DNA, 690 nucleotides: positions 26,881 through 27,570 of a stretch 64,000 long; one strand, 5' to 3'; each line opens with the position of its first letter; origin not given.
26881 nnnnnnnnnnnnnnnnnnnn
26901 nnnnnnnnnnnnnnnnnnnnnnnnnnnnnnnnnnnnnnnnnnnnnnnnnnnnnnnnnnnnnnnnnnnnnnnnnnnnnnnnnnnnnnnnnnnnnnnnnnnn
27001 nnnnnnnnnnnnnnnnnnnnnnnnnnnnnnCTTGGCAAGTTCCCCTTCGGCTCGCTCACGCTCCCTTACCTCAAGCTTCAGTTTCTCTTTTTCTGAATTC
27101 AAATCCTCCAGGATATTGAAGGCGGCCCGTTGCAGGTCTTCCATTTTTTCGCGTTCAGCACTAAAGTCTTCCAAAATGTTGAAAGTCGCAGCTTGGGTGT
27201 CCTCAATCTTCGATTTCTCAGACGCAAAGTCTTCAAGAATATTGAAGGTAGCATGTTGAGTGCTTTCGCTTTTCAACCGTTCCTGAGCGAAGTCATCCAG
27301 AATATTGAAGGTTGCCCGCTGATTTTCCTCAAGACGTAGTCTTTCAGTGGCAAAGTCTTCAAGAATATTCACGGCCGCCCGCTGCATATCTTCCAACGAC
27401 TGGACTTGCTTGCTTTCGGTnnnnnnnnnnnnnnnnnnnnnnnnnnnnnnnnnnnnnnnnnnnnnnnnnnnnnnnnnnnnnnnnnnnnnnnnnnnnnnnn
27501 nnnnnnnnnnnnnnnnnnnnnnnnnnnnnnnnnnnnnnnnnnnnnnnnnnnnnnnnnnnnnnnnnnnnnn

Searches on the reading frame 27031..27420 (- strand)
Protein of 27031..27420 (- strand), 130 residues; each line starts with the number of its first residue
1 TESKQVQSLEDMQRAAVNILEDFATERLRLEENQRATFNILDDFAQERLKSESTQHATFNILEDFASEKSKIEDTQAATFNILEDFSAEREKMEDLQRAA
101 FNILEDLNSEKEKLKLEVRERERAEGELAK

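Call 20: search_protein_families(library=ncbifam, proteins=[window:27031-27420:-], max_evalue=1)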
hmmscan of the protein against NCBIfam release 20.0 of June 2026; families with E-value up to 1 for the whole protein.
seq(130 aa): 1 family
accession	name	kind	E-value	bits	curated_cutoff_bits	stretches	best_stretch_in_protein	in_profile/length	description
NF000681.0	PRK00034.3-1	equivalog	0.061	13.4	64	0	9-59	4-53/78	Asp-tRNA(Asn) amidotransferase subunit GatC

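Call 21: search_protein_families(library=pfam, proteins=[window:27031-27420:-], max_evalue=10)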
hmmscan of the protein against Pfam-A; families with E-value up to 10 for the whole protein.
seq(130 aa): 9 families
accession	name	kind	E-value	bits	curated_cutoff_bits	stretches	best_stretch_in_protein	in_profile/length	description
PF16632.10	Caskin-tail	-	6.3e-06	27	35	1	48-66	30-48/63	C-terminal region of Caskin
PF12352.13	V-SNARE_C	-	0.00085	20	27.1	1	71-107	16-52/66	Snare region anchored in the vesicle membrane C-terminus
PF03172.18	HSR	-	0.0077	16.8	24.9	1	72-113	30-71/99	HSR domain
PF18774.7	APOBEC4_like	-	0.045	14.2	26.7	1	46-72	26-52/131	APOBEC4-like -AID/APOBEC-deaminase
PF25071.1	DUF7795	-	0.13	12.7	27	0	12-47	3-38/123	Domain of unknown function (DUF7795)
PF09432.15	THP2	-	0.24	11.9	28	1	67-117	25-77/129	Tho complex subunit THP2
PF22750.1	Sol_i_2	-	0.38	11.2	26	0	53-77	35-59/90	Ant venom allergen Sol i 2 family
PF21128.4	MCM4_WHD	-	0.46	11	24.4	1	87-113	1-26/75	MCM4, winged helix domain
PF01466.24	Skp1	-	0.57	10.5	22.3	0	78-92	25-39/48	Skp1 family, dimerisation domain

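Call 37: search_solved_structures(query=A2, max_evalue=10, show_alignments=2)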
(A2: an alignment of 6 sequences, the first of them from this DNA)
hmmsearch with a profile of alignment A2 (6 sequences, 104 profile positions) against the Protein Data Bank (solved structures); distinct sequences matched with E-value up to 10: 19.
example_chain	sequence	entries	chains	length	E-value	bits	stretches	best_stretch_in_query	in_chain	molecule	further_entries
7mcd_A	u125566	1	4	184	0.03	17.2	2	8-98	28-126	AI-designed TIM-barrel F15C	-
6t1f_A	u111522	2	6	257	0.086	15.8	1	30-87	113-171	Chromosome-partitioning protein ParB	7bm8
6s6h_A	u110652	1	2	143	0.15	15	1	40-86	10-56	Chromosome-partitioning protein ParB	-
8e11_A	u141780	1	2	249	0.23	14.4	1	8-53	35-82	DNA polymerase beta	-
8e10_A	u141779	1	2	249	0.23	14.4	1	8-53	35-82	DNA polymerase beta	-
2vqc_A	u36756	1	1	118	0.33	13.9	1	21-94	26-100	HYPOTHETICAL 13.2 KDA PROTEIN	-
1rpl_A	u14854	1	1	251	0.34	13.9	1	8-49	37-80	DNA POLYMERASE BETA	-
2van_A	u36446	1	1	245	0.34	13.9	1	8-49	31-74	DNA POLYMERSE BETA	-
1jn3_A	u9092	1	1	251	0.34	13.9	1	8-49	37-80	DNA POLYMERASE BETA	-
1bpb_A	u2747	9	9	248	0.34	13.8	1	8-49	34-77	DNA POLYMERASE BETA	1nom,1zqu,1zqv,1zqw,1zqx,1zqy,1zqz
3k75_D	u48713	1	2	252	0.35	13.8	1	8-49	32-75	DNA polymerase beta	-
3uxo_A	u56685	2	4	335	0.48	13.4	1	8-49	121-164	DNA polymerase beta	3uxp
3v72_A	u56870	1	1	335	0.48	13.4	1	8-49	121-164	DNA polymerase beta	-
1bpd_A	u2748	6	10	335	0.48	13.4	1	8-49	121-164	DNA POLYMERASE BETA | PROTEIN (DNA POLYMERASE BETA (E.C.2.7.7.7))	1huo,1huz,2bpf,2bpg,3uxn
1bpe_A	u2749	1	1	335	0.48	13.4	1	8-49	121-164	DNA POLYMERASE BETA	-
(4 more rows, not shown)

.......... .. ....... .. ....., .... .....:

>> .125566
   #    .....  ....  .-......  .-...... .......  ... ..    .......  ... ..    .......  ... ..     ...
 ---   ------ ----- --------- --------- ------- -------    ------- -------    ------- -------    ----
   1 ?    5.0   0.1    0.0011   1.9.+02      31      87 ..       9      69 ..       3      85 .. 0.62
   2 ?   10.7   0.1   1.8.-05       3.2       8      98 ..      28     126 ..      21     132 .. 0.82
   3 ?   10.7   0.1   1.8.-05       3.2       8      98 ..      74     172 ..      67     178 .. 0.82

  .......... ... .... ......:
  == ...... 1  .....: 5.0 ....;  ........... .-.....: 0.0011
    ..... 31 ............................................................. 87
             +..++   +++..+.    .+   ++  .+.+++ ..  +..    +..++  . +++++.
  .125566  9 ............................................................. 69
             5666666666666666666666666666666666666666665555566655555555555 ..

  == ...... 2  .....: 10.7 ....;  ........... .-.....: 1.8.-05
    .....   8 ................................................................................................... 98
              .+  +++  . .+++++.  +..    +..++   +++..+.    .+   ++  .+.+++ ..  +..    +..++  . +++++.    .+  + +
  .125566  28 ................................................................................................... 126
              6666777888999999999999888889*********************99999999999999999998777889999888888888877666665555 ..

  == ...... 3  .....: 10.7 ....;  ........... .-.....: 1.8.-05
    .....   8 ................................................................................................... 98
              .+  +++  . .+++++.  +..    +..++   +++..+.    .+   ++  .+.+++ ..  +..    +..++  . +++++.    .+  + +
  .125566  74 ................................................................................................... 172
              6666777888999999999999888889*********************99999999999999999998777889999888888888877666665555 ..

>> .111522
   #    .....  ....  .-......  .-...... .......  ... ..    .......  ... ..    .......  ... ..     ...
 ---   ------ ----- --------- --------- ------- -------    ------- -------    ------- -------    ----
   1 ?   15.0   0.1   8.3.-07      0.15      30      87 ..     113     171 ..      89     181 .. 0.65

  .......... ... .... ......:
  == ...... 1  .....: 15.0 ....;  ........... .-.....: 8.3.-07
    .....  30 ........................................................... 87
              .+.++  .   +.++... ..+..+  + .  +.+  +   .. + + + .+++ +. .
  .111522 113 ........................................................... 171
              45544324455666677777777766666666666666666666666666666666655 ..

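Call 42: find_homologous_proteins(query=window:27031-27420:-, max_evalue=0.00001)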
Query seq(130 aa) (130 aa): 17 proteins with E <= 0.00001 among 736 candidates.
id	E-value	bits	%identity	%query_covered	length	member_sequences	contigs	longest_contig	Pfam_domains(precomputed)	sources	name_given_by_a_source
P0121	2.0e-21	94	54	85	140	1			-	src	-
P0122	3.2e-20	90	50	78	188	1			PF07536.21,PF07568.19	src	-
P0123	2.2e-16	78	53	64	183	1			PF00512.32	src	-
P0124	1.8e-15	75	46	70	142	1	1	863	PF07568.19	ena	-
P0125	7.0e-15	73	55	55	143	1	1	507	-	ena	-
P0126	1.0e-12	66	38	96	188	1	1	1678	PF00512.32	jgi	-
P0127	6.8e-12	63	51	59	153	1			-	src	-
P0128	9.3e-12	63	53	57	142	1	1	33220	-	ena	-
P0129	1.3e-11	63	60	46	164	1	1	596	-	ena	-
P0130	2.4e-11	62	45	58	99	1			-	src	-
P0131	5.3e-11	61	59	47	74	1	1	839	-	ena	-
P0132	1.6e-9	56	45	58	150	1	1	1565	-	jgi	jgi:hypothetical protein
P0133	4.4e-9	54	54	47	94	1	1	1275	-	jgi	jgi:hypothetical protein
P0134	1.4e-8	53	51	44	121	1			-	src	-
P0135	3.3e-7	48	59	34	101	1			-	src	-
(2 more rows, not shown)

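Call 58: find_related_loci(query=A2, collection=metagenome_contigs, flank=4000)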
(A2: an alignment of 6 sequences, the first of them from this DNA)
Query A2 (107 aa) in metagenome_contigs; peptide patterns used: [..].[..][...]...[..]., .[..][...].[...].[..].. (x = any residue, [..] = any of these).
600 stretches matched a pattern (row limit reached: there are more); 333 encode a relative of the query (tblastn E <= 1e-3); the best 80 are kept; 80 distinct loci.
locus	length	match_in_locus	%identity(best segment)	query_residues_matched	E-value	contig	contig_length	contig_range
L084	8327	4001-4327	75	1-107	2e-37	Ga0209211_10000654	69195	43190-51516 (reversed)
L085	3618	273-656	60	1-107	2e-36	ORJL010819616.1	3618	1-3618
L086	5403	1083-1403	58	1-106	2e-35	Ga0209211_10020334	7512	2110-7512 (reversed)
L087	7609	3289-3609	58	1-106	2e-35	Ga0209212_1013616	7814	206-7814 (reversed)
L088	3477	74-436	54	1-106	5e-34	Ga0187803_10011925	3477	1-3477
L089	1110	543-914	59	1-107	3e-34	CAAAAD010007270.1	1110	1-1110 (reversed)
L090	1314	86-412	57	1-106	2e-33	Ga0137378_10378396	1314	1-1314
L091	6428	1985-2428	53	1-106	7e-33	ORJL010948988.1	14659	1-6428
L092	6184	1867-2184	56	1-106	6e-33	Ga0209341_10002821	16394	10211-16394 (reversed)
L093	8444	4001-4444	53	1-106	7e-33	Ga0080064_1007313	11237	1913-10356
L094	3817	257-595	57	1-106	1e-32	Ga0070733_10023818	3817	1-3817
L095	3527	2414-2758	54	1-106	3e-32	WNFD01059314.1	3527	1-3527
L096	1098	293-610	51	1-106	5e-33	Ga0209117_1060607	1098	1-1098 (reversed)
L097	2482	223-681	57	1-106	6e-32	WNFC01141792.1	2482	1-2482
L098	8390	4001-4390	54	1-106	5e-32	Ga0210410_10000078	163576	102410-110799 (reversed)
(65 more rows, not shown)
